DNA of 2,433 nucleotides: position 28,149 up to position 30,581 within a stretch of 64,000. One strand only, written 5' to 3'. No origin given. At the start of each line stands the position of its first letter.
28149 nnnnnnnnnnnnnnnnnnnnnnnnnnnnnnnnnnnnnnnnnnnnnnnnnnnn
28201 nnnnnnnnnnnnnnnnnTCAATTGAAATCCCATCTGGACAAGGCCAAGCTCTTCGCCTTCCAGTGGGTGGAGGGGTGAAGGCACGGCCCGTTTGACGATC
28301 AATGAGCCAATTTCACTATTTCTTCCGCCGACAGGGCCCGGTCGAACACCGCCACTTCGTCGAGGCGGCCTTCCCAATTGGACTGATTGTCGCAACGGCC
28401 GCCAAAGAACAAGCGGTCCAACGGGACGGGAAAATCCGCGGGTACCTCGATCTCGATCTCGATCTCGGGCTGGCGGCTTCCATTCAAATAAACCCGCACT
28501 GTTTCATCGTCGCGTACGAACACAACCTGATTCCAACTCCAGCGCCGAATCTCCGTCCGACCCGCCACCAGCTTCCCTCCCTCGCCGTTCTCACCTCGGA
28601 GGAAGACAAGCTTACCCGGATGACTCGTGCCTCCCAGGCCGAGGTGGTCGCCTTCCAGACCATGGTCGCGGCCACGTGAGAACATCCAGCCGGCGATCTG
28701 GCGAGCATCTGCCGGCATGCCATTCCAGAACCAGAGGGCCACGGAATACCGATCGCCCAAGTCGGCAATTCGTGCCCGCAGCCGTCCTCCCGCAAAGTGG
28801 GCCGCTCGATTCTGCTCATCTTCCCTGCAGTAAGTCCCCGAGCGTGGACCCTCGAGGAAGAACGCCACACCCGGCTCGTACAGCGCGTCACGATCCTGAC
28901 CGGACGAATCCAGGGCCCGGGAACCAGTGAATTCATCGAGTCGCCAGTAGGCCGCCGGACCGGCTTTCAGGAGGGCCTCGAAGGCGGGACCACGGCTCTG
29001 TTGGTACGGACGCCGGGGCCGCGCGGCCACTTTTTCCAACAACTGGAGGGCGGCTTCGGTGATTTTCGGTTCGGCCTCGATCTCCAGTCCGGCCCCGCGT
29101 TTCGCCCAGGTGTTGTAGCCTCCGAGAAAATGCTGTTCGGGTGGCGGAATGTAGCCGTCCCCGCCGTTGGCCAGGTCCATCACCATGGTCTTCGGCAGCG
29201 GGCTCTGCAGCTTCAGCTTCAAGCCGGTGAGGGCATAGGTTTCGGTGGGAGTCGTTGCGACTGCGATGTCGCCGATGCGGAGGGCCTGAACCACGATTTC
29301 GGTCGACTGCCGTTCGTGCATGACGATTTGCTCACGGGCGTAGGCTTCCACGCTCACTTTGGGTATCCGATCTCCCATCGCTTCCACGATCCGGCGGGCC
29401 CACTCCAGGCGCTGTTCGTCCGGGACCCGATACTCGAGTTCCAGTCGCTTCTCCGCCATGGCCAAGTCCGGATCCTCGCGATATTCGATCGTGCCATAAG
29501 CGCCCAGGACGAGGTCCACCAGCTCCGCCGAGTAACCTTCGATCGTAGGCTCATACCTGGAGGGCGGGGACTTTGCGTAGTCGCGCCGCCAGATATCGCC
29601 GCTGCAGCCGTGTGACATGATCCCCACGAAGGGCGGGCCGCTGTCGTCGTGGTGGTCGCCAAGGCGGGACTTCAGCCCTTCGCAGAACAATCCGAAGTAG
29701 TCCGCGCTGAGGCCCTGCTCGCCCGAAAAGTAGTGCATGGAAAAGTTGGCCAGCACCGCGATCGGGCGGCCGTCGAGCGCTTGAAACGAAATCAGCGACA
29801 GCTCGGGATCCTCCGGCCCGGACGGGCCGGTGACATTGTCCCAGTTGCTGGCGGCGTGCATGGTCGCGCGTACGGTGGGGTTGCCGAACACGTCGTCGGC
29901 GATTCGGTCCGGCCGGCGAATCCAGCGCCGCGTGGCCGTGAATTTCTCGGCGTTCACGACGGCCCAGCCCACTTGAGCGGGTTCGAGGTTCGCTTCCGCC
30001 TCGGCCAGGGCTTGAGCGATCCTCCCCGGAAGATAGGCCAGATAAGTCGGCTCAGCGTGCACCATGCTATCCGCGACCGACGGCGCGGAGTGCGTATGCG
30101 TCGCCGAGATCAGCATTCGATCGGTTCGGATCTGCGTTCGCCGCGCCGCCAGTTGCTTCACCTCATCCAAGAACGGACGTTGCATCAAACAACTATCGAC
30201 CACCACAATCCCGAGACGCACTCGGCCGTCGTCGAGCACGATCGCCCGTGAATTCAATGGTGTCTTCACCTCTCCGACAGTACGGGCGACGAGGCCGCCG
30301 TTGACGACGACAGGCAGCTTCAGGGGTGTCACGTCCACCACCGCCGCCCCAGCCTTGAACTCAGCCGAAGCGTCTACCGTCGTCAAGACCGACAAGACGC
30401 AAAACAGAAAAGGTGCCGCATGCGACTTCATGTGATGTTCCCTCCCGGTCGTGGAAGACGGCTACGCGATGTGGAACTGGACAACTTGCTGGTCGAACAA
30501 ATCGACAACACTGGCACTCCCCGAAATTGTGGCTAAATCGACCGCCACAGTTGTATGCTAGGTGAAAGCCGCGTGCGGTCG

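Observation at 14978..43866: PUL-like glycan-degradation locus anchored by a CarboxypepD_reg TonB-dependent receptor in a non-Bacteroidetes genome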

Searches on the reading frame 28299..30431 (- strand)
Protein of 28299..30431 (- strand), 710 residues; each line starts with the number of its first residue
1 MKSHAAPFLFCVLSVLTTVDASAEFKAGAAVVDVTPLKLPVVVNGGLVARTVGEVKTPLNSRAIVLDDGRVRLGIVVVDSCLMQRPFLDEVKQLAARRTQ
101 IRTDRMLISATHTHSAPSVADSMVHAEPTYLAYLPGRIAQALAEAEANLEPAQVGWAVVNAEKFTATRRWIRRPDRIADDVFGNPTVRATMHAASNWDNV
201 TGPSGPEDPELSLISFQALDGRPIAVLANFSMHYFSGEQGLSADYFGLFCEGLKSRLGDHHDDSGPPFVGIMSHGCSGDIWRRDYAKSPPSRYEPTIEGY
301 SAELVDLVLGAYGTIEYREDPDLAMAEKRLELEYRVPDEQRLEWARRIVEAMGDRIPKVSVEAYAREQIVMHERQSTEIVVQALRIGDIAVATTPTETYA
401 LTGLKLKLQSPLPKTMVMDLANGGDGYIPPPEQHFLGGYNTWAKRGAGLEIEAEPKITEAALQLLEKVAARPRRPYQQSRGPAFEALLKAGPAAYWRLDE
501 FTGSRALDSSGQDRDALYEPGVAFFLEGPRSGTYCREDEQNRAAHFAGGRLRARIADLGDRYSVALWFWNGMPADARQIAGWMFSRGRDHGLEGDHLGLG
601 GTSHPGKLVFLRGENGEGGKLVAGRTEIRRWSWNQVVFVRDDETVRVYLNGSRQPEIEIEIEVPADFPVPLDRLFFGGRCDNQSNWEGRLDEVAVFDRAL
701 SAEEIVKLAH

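Call 3: search_protein_families(library=pfam, proteins=[window:28299-30431:-], max_evalue=0.01)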
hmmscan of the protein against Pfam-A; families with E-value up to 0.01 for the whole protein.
window:28299-30431:- (710 aa): 3 families
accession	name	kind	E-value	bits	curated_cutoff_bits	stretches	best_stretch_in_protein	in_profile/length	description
PF13385.13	Laminin_G_3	-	1.6e-15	58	27.6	1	559-705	16-150/151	Concanavalin A-like lectin/glucanases superfamily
PF04734.18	Ceramidase_alk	-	4.9e-07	29.2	32.1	1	28-156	4-144/509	Neutral/alkaline non-lysosomal ceramidase, N-terminal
PF09843.14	DUF2070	-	0.0093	14.8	30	0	60-162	423-523/561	Predicted membrane protein (DUF2070)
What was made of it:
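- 28299..30431 (-): Exported neutral-ceramidase-like zinc amidase domain fused to a C-terminal Laminin_G_3 domain; 710 aa. Pfam (call 3).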

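Call 6: search_protein_families(library=ncbifam, proteins=[window:28299-30431:-], max_evalue=0.01)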
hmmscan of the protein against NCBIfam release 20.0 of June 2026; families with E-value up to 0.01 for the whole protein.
window:28299-30431:- (710 aa): 2 families
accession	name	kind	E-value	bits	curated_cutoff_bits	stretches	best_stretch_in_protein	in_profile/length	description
NF052521.1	TafC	equivalog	4.1e-06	26.1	410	1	557-708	213-359/373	TafC family fimbrial protein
NF041649.1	ceramidase_neut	equivalog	1.5e-05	23.5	1200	1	50-119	28-101/636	neutral ceramidase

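Call 25: search_solved_structures(query=window:28299-30431:-, max_evalue=1)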
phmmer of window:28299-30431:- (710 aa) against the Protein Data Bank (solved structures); distinct sequences matched with E-value up to 1: 6.
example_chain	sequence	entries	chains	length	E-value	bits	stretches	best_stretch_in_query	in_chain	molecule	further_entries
4qvs_A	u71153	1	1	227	0.013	16.9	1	589-709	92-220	S-layer domain-containing protein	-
9vus_A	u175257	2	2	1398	0.28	12.5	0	265-320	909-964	Soluble cytochrome b562,2-oxoglutarate receptor 1,Soluble cytochrome b562,2-oxoglutarate r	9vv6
3flp_A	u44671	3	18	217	0.38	12.1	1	615-707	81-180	SAP-like pentraxin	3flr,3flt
8jbg_B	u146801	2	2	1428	0.46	11.8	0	265-320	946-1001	Neuromedin-K receptor (NK3R-pFastbac1) | NK3R-pFastbac1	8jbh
4wgk_A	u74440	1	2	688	0.49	11.8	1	53-118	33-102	Neutral ceramidase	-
9cph_A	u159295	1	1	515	0.67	11.3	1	265-392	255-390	Induced myeloid leukemia cell differentiation protein Mcl-1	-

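Call 44: find_homologous_proteins(query=window:28299-30431:-)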
Query window:28299-30431:- (710 aa): 4665 proteins with E <= 0.001 among 8000 candidates; the best 120 are listed.
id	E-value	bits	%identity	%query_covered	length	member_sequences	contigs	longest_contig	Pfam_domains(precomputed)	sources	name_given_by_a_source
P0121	0.0e+0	1541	95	100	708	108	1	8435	PF13385.14,PF04734.19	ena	-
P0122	0.0e+0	1184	72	100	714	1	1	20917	PF13385.14,PF04734.19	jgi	jgi:hypothetical protein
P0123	0.0e+0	1146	71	100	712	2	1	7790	PF13385.14,PF04734.19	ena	-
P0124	0.0e+0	1140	69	100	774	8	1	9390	PF13385.14,PF04734.19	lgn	-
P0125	0.0e+0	1138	71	100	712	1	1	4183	PF13385.14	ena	-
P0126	0.0e+0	1128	70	100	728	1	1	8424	PF13385.14,PF04734.19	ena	-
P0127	0.0e+0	1127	70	100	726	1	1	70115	PF13385.14,PF04734.19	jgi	jgi:hypothetical protein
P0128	0.0e+0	1126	69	100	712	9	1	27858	PF13385.14,PF04734.19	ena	-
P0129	0.0e+0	1126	70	100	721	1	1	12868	PF13385.14,PF04734.19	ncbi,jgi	-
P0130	0.0e+0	1124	69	100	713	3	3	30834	PF13385.14,PF04734.19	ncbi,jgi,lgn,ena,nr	ncbi:MAG TPA: LamG domain-containing protein [Thermoguttaceae bacterium]|nr:LamG domain-containing p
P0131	0.0e+0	1124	70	100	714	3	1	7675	PF13385.14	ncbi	-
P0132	0.0e+0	1124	69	99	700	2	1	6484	PF13385.14,PF04734.19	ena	-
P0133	0.0e+0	1123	69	100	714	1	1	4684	PF13385.14,PF04734.19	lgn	-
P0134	0.0e+0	1123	69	99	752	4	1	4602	PF13385.14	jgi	-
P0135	0.0e+0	1123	70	100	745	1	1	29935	PF13385.14,PF04734.19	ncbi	-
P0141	0.0e+0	1109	68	100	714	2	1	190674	PF13385.14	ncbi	-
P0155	0.0e+0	1094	69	98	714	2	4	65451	PF13385.14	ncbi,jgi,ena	-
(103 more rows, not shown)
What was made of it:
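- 28299..30431 (-): Homologs are 65-72% identical; the named ones are Planctomycetota, plus one Verrucomicrobiales (call 44).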

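Call 45: find_encoding_contigs(protein=P0155, flank=10000, max_places=2)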
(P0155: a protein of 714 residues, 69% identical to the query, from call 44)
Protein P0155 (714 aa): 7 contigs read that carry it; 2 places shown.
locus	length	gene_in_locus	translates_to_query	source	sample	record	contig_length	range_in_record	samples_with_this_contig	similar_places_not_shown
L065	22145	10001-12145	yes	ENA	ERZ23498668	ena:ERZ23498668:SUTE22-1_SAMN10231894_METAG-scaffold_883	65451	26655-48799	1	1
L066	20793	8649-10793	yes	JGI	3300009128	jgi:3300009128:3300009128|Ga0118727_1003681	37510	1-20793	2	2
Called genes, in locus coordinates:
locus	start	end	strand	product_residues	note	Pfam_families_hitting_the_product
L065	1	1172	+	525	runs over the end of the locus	-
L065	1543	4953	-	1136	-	PF14683:CBM-like, PF01074:Glyco_hydro_38N, PF07748:Glyco_hydro_38C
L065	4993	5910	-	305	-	PF00701:DHDPS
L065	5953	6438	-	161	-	-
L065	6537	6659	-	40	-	-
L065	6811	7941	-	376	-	PF24316:Tli3 (faint), PF21471:Reelin_subrepeat-B (faint), PF02012:BNR (faint), PF13088:BNR_2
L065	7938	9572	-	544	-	PF13088:BNR_2 (weak), PF13859:BNR_3, PF02012:BNR (faint), PF13088:BNR_2, PF13385:Laminin_G_3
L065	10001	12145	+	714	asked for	PF13385:Laminin_G_3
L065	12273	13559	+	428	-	PF15892:BNR_4, PF13088:BNR_2 (faint)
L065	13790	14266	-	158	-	-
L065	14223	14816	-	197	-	-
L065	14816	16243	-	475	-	PF00884:Sulfatase, PF01663:Phosphodiest (weak), PF16347:SGSH_C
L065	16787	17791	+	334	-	PF14100:DUF6807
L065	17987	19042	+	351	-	-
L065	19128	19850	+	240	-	-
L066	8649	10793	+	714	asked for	PF13385:Laminin_G_3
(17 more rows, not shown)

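Call 46: find_encoding_contigs(protein=P0127, flank=10000, max_places=1)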
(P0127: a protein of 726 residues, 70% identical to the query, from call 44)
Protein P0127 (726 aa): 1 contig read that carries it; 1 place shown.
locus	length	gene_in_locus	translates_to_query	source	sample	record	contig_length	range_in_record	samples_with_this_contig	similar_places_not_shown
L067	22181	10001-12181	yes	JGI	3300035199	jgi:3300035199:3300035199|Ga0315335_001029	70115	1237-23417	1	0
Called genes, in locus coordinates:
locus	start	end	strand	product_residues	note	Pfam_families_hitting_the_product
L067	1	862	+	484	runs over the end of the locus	PF00884:Sulfatase, PF16347:SGSH_C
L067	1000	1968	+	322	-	-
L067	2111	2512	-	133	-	-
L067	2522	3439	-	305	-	PF13813:MBOAT_2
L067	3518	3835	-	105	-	PF07883:Cupin_2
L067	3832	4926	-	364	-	PF00150:Cellulase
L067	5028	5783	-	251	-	PF06439:3keto-disac_hyd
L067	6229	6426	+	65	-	PF00313:CSD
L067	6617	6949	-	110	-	PF01541:GIY-YIG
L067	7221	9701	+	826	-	PF00884:Sulfatase, PF01663:Phosphodiest (weak), PF16347:SGSH_C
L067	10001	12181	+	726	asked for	PF04734:Ceramidase_alk (weak), PF13385:Laminin_G_3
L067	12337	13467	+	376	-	PF02746:MR_MLE_N, PF13378:MR_MLE_C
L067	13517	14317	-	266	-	PF06439:3keto-disac_hyd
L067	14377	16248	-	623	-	PF01976:DUF116, PF00348:polyprenyl_synt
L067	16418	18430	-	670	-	PF13249:SQHop_cyclase_N, PF13243:SQHop_cyclase_C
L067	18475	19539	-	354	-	PF12837:Fer4_6 (faint)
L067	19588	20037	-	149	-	PF01597:GCV_H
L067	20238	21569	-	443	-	PF07690:MFS_1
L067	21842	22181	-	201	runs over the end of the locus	PF03745:DUF309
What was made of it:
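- L067 places ceramidase/LamG next to an MR_MLE dehydratase (call 46).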

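Call 47: find_encoding_contigs(protein=P0141, flank=10000, max_places=1)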
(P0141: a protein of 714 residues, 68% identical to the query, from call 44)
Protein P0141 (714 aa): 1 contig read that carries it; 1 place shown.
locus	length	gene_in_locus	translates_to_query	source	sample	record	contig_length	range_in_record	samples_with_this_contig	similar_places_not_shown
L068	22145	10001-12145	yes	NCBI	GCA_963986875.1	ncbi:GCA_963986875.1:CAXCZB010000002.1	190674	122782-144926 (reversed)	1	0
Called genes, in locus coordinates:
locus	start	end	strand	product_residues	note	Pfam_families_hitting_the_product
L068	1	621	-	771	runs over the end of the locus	PF00144:Beta-lactamase, PF07075:NamZ_N, PF20732:NamZ_C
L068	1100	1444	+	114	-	-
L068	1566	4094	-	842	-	-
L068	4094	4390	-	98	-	-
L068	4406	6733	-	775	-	PF19773:DUF6259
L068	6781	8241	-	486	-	-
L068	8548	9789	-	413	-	-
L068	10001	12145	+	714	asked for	PF13385:Laminin_G_3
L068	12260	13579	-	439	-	PF01408:GFO_IDH_MocA, PF21252:Glyco_hydro_109_C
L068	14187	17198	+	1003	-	PF06452:CBM9_1 (weak)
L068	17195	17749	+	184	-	-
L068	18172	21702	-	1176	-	PF21231:GH141_M (weak), PF13229:Beta_helix, PF13385:Laminin_G_3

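Call 52: search_solved_structures(query=A2, max_evalue=1, show_alignments=2)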
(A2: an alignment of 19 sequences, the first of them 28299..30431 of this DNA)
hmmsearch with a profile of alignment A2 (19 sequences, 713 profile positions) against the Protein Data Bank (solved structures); distinct sequences matched with E-value up to 1: 8.
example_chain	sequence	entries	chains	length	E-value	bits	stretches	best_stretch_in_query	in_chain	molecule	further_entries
4wgk_A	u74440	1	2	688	2.2e-08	36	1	28-164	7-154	Neutral ceramidase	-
2zws_A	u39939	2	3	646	7.7e-08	34.2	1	26-170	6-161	Neutral ceramidase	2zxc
4qvs_A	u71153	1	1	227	0.00029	22.4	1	607-711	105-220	S-layer domain-containing protein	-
3flp_A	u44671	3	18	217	0.0011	20.4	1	618-711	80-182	SAP-like pentraxin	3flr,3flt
5hon_A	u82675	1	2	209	0.011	17.2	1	631-712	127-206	Extracellular arabinanase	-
9b6m_B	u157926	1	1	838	0.065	14.6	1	614-711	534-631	PG1 heavy chain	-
6hox_A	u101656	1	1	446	0.12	13.7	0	634-711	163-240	Binding domain (Hc) of Paraclostridial Mosquitocidal Protein 1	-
5ho0_A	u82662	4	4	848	0.15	13.4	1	631-712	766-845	Extracellular arabinanase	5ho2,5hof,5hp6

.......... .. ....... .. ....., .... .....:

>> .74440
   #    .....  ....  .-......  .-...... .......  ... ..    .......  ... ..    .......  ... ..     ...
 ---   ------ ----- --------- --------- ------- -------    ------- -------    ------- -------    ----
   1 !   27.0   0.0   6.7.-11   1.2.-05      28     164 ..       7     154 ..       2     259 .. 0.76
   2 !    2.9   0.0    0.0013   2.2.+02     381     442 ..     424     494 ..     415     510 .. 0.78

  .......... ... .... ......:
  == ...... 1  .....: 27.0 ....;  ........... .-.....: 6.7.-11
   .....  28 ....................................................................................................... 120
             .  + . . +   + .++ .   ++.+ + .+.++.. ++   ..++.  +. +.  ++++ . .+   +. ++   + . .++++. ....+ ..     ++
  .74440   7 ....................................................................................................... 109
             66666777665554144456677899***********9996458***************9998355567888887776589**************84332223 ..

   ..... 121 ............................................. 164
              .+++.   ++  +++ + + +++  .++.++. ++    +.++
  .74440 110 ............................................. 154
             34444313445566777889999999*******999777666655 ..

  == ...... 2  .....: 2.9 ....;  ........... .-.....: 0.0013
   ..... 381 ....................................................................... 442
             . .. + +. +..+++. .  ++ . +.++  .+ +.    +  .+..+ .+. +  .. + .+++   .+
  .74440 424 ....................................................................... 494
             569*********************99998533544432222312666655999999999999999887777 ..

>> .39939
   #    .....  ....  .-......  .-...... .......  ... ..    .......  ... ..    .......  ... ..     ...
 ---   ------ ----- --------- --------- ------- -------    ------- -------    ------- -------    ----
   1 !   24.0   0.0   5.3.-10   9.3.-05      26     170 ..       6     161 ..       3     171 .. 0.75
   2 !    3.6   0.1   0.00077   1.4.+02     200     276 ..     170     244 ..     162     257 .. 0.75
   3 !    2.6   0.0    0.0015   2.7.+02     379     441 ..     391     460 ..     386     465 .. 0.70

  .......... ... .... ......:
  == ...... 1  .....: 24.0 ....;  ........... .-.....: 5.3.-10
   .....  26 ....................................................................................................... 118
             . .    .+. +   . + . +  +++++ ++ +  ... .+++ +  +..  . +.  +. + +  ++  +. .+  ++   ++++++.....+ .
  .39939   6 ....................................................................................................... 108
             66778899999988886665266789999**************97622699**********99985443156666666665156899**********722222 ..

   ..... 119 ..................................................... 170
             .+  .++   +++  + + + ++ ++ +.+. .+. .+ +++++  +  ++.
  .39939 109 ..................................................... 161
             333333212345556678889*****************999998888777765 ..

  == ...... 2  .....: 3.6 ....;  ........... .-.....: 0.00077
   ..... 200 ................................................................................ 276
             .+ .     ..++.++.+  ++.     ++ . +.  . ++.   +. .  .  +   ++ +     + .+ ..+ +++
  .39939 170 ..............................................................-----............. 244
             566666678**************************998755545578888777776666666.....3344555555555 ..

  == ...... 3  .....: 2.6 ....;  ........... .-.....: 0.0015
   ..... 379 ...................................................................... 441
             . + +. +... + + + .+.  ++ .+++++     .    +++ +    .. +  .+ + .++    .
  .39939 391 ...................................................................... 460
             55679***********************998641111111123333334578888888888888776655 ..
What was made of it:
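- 28299..30431 (-): Profile against PDB ceramidases 4wgk and 2zws gives E 2e-8 and 8e-8, with the THTH motif aligned (call 52).
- On Neutral ceramidase (Ceramidase_alk): The family profile hits 4wgk and 2zws at E 2e-8 and 8e-8 with THTH aligned (call 52).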
